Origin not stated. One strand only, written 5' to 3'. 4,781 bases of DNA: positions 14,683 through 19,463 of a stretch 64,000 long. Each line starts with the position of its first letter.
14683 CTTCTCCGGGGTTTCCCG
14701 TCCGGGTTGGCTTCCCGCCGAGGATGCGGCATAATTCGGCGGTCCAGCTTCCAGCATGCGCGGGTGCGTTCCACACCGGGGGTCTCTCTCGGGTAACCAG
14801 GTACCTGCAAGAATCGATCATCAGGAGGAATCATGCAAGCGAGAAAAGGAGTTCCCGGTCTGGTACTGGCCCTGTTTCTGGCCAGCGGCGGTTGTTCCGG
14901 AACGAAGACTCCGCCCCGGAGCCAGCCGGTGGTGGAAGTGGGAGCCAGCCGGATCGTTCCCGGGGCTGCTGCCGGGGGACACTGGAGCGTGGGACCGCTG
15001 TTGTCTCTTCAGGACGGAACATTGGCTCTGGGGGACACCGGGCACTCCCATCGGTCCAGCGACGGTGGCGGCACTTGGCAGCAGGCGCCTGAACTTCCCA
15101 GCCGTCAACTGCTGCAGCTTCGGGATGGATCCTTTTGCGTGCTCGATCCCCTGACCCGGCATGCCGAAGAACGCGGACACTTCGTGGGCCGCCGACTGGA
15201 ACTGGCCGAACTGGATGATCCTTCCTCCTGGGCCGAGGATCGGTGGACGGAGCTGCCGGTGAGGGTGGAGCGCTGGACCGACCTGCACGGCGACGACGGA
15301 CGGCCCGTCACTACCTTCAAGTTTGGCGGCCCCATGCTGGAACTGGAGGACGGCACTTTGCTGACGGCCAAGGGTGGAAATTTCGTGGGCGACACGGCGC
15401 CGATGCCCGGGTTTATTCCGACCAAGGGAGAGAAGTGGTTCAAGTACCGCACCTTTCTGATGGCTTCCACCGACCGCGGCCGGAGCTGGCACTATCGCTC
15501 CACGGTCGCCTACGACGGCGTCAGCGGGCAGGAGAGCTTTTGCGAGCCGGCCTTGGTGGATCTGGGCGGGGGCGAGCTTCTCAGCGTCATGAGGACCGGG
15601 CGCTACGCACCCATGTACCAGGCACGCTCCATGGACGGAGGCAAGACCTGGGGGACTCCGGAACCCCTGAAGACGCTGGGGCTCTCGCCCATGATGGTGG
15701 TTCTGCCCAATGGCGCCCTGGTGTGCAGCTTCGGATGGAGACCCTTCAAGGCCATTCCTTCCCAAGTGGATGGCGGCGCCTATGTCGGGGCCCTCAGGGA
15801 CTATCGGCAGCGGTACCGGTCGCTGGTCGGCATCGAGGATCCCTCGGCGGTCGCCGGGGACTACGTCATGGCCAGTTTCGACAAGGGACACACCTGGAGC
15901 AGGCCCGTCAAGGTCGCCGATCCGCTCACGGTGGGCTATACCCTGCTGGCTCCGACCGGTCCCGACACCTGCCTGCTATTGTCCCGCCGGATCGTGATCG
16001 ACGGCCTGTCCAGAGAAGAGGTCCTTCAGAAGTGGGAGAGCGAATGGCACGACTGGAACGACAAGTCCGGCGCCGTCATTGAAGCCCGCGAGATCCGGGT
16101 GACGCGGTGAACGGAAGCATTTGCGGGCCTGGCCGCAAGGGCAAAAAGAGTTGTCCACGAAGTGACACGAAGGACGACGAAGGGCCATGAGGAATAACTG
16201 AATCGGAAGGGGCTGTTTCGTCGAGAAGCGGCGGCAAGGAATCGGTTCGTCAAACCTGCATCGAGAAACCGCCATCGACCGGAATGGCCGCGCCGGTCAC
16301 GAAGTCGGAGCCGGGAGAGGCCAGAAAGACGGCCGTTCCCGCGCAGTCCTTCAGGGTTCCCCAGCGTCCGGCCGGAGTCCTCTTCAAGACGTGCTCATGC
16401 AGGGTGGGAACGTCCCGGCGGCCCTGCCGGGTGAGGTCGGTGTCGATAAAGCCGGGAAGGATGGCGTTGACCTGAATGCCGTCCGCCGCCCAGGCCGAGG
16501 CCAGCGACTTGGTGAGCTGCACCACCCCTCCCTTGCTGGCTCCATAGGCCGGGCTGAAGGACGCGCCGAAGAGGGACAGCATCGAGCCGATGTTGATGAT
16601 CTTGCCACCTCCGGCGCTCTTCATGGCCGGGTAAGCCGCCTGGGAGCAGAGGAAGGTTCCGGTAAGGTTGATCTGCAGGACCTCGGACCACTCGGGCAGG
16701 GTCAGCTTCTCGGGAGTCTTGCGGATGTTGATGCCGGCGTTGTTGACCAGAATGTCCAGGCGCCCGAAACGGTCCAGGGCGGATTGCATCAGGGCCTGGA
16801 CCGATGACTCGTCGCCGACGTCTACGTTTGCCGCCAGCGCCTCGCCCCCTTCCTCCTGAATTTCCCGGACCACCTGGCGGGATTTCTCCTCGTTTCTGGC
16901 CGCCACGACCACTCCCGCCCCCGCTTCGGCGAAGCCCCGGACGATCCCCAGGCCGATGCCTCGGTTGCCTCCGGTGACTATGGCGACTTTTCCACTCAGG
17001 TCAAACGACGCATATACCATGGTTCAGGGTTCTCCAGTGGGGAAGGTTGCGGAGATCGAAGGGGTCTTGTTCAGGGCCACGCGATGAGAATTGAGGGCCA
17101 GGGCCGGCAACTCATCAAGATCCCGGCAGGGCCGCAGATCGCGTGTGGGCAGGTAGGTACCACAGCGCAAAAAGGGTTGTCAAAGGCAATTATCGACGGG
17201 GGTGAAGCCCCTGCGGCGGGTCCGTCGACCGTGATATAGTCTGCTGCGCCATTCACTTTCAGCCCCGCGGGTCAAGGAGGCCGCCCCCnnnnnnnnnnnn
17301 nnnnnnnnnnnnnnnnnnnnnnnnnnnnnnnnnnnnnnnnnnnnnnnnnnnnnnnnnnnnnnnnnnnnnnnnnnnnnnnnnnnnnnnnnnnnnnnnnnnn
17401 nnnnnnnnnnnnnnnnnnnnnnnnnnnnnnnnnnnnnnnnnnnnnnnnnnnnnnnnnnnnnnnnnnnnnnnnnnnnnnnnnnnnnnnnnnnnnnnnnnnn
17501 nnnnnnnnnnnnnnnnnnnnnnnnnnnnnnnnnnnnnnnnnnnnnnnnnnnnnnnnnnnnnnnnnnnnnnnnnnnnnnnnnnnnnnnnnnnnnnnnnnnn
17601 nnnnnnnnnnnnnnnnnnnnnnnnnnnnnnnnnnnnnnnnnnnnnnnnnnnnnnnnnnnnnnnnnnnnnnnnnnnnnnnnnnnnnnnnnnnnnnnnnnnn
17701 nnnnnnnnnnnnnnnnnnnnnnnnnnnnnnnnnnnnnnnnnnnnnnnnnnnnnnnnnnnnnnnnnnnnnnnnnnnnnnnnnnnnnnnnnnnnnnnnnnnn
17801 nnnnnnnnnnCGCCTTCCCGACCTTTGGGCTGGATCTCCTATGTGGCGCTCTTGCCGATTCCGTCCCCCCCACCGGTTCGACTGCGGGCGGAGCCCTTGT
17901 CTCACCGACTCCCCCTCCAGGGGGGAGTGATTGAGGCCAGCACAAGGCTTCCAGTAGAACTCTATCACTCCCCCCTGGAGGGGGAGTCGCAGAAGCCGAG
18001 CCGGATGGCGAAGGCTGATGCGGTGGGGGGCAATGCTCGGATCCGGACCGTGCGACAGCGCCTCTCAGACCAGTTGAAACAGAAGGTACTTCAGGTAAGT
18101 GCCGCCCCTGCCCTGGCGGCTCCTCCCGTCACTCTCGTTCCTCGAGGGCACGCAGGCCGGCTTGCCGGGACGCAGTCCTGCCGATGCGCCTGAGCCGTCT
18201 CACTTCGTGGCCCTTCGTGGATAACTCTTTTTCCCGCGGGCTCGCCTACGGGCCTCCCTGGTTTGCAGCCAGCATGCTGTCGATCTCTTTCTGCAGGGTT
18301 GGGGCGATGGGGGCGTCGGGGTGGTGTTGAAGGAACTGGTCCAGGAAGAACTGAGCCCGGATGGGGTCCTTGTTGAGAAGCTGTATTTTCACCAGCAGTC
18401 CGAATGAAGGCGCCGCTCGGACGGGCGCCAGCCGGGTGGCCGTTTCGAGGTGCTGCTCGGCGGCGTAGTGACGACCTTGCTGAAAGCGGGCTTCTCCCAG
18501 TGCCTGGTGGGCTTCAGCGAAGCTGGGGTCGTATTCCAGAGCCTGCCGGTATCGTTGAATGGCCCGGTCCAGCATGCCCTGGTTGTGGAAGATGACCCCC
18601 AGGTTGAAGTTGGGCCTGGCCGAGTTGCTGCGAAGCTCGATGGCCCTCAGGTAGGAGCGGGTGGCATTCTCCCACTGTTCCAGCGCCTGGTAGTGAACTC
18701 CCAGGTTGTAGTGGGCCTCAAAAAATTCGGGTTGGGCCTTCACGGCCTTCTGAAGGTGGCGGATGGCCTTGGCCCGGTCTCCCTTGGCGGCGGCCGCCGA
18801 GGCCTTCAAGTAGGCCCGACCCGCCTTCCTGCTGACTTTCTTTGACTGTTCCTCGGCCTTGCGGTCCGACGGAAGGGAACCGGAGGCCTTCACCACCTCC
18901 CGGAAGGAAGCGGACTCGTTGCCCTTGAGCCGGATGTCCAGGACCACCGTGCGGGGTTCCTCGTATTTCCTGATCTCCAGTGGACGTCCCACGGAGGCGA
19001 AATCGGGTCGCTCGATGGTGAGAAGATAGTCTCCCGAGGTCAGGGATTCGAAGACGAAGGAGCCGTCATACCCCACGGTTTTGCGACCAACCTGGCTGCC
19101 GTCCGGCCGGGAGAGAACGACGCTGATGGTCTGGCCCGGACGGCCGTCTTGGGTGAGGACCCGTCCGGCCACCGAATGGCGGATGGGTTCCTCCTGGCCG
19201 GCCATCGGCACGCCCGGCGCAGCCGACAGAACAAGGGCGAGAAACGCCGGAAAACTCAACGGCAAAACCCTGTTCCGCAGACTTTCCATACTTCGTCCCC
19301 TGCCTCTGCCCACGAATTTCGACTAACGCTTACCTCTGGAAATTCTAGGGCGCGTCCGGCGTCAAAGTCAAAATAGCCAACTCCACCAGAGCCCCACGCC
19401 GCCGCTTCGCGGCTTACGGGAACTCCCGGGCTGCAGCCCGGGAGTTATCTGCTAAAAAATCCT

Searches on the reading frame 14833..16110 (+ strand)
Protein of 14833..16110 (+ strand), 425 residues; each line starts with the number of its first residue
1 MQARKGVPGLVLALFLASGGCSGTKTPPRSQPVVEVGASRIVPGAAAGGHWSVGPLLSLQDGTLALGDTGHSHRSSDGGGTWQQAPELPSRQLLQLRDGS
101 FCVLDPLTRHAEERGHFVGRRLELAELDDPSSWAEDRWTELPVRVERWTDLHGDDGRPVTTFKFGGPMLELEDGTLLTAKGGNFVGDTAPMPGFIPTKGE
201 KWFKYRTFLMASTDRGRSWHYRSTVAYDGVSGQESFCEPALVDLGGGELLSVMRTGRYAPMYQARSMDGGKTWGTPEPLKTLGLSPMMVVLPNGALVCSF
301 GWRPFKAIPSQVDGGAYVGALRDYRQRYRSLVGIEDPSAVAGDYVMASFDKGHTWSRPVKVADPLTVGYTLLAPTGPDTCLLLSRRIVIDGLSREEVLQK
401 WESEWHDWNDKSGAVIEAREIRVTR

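Call 62: search_protein_families(library=pfam, proteins=[window:14833-16110:+], max_evalue=0.00001)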
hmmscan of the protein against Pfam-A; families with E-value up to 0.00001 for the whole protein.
window:14833-16110:+ (425 aa): 2 families
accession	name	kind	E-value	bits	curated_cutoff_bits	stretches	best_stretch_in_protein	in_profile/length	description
PF13088.12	BNR_2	-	1.9e-12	47.6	31.4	1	195-280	126-205/277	BNR repeat-like domain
PF02012.26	BNR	-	2.7e-06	27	27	0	212-220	3-11/12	BNR/Asp-box repeat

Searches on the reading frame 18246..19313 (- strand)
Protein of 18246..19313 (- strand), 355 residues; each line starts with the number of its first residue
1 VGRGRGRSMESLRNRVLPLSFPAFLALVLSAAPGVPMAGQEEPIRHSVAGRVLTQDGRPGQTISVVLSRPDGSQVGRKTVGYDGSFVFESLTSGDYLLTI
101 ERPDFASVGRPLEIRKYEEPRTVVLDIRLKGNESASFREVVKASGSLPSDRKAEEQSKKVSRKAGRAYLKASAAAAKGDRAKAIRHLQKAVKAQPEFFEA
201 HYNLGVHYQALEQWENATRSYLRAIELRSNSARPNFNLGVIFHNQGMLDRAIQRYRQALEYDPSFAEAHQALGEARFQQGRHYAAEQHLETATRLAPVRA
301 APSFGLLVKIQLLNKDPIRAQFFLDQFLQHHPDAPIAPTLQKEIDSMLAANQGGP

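Call 11: search_protein_families(library=pfam, proteins=[window:18246-19313:-], max_evalue=0.001)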
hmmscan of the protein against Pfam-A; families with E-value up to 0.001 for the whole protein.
window:18246-19313:- (355 aa): 17 families
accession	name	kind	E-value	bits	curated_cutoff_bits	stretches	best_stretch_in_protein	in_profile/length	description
PF13414.12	TPR_11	-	1.1e-27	95.9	26.8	3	241-280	3-42/42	TPR repeat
PF00515.34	TPR_1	-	3e-21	74.7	27.8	2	199-230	2-33/34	Tetratricopeptide repeat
PF07719.23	TPR_2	-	4e-20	70.7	27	2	235-264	4-33/34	Tetratricopeptide repeat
PF13181.12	TPR_8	-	1.8e-18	65.5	25.7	1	233-264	2-33/34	Tetratricopeptide repeat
PF13431.12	TPR_17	-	1.7e-16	59.5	24.4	1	221-253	2-34/34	Tetratricopeptide repeat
PF13432.12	TPR_16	-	5e-15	56.1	32.7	2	244-297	9-62/65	Tetratricopeptide repeat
PF14559.12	TPR_19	-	1.8e-13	51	25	2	245-298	4-57/68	Tetratricopeptide repeat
PF13176.12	TPR_7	-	5.8e-12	45.1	27.9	1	237-265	4-34/36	Tetratricopeptide repeat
PF13424.12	TPR_12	-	3e-11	43.8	30.1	1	199-261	4-74/77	Tetratricopeptide repeat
PF13428.12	TPR_14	-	1.1e-09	38.4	23.5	0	169-205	6-42/44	Tetratricopeptide repeat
PF13620.12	CarboxypepD_reg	-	4.5e-09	37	32.3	1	47-118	1-73/82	Carboxypeptidase regulatory-like domain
PF13174.12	TPR_6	-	7.1e-08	33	26.3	0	236-263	4-31/33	Tetratricopeptide repeat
PF24575.1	TPR_Slam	-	2.4e-07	31.6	35.2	1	238-288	53-103/104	Surface lipoprotein assembly modifier, N-terminal TPR repeats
PF02259.29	FAT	-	7.9e-05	22.5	24.2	1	168-291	189-308/343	FAT domain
PF13371.12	TPR_9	-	0.00021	21.7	35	0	208-270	5-67/73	Tetratricopeptide repeat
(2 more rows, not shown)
